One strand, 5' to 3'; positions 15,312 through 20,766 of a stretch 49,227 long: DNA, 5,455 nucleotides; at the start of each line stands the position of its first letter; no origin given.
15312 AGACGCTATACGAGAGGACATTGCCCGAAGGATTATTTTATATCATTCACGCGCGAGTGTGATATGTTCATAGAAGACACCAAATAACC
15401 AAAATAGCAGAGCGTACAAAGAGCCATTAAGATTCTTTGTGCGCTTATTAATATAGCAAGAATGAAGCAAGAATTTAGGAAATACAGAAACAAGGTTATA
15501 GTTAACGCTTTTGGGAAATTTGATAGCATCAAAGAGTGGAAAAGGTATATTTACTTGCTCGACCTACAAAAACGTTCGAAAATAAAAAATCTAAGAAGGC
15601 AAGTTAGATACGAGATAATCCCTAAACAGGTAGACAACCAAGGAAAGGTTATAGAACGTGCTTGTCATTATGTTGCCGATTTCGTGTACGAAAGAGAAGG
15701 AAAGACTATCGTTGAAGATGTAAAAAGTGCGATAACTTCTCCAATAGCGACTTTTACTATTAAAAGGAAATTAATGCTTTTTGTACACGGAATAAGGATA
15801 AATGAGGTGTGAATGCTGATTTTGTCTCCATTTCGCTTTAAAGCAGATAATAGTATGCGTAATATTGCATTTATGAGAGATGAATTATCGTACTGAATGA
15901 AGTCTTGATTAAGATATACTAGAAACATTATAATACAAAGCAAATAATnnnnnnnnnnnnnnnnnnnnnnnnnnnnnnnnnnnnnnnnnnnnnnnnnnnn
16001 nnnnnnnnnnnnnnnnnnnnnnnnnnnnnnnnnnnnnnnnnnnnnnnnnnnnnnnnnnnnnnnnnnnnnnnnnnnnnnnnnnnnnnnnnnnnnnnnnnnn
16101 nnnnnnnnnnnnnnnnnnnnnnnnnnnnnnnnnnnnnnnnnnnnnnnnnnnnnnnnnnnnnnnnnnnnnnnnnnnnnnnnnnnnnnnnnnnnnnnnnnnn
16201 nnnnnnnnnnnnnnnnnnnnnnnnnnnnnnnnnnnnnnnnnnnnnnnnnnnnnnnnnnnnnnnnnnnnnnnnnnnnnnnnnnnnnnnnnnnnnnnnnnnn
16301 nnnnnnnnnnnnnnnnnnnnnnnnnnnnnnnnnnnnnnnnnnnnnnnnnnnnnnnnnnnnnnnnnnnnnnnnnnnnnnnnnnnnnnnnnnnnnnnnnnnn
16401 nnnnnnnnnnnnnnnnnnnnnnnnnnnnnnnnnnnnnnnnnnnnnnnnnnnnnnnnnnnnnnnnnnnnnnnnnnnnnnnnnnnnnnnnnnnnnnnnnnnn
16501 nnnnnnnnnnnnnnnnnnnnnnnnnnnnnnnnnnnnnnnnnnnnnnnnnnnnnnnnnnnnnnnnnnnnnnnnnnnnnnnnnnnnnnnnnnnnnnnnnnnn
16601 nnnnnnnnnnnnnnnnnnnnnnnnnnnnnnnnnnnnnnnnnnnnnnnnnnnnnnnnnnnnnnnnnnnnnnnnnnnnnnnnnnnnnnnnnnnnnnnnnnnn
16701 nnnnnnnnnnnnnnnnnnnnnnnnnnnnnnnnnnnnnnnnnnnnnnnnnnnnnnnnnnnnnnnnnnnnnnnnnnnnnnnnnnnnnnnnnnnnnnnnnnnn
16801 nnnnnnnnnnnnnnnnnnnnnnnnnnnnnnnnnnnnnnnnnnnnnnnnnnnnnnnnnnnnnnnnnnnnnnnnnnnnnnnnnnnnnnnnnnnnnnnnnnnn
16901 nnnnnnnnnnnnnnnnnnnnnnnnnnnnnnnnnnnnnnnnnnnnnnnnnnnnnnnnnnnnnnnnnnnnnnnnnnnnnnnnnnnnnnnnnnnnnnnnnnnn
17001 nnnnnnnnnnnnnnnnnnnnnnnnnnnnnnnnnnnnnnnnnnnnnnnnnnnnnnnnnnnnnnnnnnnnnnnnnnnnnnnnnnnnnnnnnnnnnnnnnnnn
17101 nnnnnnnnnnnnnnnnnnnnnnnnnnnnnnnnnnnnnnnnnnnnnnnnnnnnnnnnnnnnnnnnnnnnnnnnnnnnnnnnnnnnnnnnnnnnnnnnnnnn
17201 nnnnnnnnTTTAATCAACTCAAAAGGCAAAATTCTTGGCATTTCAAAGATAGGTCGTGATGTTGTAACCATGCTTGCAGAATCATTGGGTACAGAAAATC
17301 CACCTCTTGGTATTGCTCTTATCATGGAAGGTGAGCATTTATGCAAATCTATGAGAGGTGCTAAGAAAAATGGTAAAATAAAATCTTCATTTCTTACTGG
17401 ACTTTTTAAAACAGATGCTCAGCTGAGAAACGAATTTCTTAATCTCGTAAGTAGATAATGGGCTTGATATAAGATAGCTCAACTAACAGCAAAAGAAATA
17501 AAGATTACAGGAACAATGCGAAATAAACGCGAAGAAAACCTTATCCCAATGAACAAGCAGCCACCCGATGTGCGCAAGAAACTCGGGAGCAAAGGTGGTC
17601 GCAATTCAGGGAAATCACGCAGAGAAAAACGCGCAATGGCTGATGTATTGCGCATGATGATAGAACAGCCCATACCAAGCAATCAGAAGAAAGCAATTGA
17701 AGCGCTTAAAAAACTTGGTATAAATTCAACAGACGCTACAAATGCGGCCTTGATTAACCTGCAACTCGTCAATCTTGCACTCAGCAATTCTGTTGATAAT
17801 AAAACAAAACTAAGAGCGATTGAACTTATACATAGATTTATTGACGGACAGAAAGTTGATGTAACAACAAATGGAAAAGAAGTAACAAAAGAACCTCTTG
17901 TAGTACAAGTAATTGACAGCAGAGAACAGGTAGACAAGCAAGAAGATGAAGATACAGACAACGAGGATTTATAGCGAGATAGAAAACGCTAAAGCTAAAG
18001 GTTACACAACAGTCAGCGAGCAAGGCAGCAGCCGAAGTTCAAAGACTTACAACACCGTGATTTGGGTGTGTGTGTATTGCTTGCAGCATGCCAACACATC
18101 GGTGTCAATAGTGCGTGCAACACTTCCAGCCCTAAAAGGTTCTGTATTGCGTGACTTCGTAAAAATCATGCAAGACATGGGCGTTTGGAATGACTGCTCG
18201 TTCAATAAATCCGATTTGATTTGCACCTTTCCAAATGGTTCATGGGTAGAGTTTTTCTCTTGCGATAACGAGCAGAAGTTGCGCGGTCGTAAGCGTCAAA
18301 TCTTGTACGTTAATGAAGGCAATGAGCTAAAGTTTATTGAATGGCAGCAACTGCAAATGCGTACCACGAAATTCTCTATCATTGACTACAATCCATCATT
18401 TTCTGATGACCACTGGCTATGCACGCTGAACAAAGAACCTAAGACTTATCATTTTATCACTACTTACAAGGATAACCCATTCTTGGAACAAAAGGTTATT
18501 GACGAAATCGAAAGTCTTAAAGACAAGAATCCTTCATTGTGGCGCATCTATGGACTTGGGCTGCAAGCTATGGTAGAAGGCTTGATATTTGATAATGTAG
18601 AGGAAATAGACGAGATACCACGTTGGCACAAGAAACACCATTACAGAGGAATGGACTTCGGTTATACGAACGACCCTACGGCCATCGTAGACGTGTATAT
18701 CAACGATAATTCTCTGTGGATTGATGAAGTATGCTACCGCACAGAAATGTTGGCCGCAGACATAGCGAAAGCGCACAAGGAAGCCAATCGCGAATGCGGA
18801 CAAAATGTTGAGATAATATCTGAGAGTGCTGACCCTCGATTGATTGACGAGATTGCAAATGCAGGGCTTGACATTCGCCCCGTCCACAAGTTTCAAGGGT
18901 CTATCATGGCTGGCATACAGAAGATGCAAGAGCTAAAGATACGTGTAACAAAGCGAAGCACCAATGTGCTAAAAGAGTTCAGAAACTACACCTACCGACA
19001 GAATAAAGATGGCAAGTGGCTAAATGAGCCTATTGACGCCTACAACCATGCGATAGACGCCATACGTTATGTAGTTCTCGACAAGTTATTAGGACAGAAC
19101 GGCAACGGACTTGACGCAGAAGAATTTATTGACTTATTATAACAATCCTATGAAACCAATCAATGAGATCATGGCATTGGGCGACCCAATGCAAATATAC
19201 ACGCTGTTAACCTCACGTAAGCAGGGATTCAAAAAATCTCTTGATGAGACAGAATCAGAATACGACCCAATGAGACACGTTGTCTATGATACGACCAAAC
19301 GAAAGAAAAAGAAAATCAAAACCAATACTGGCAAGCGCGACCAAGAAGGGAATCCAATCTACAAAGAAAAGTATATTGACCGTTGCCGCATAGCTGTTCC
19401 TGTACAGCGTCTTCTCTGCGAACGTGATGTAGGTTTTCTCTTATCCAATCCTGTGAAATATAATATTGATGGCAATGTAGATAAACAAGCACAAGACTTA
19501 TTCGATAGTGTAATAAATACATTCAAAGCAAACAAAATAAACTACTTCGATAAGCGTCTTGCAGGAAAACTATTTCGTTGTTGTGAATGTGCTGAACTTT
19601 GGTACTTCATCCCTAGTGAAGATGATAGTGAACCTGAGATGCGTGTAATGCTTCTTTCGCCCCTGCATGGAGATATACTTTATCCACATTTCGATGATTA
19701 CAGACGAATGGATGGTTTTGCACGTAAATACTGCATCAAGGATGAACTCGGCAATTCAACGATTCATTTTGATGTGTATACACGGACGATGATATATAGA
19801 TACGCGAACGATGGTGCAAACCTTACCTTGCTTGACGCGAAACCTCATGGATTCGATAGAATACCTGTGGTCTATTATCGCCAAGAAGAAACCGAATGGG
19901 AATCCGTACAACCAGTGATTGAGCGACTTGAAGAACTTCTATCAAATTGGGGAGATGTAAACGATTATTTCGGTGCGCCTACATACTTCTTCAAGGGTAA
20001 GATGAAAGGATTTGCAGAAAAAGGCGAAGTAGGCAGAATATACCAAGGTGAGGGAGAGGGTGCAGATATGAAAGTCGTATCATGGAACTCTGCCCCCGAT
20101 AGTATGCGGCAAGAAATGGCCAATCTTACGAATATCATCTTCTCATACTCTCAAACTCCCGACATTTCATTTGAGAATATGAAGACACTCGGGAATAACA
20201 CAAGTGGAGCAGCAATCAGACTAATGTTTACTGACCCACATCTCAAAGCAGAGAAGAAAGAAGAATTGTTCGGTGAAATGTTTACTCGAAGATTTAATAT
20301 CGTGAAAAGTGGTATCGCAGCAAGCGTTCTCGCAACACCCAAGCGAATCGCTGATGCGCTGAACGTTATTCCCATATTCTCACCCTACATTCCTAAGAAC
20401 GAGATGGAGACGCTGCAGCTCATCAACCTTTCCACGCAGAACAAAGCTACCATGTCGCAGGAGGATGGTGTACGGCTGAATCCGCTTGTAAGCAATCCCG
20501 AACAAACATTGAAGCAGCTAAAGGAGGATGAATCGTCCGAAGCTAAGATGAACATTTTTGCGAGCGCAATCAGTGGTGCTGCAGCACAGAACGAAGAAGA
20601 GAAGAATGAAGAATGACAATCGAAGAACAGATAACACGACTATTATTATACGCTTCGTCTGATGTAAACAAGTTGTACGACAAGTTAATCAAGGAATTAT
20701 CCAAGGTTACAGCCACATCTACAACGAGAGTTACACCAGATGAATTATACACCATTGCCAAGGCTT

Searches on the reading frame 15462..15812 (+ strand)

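Call 66: search_protein_families(library=pfam, proteins=[window:15462-15812:+], max_evalue=0.001)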
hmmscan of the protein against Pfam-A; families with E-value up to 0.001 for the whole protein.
window:15462-15812:+ (116 aa): 1 family
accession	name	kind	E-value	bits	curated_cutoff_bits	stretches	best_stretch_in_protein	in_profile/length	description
PF06356.17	DUF1064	-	2.5e-14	54.1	24.7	1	6-105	2-97/117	Protein of unknown function (DUF1064)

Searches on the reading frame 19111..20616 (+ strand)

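Call 7: search_protein_families(library=pfam, proteins=[window:19111-20616:+], max_evalue=0.01)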
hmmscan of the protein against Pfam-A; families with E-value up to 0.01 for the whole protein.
window:19111-20616:+ (501 aa): 1 family
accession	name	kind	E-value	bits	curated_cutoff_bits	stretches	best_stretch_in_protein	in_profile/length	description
PF05133.19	SPP1_portal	-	2.7e-51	175.3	25.5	1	67-479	26-415/416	Phage portal protein, SPP1 Gp6-like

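Call 8: search_protein_families(library=phrogs, proteins=[window:19111-20616:+], max_evalue=0.01)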
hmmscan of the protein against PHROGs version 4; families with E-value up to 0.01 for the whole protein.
window:19111-20616:+ (501 aa): 4 families
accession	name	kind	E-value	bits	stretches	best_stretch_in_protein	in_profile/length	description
phrog_64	-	head and packaging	3.2e-61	208.4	1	51-498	88-521/547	portal protein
phrog_9064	-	head and packaging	1.7e-10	41.9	1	338-479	80-211/228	portal protein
phrog_8418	-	head and packaging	8.4e-08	33.4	1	380-499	12-124/136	portal protein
phrog_104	-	head and packaging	4.3e-05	23.4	1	189-393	171-394/550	portal protein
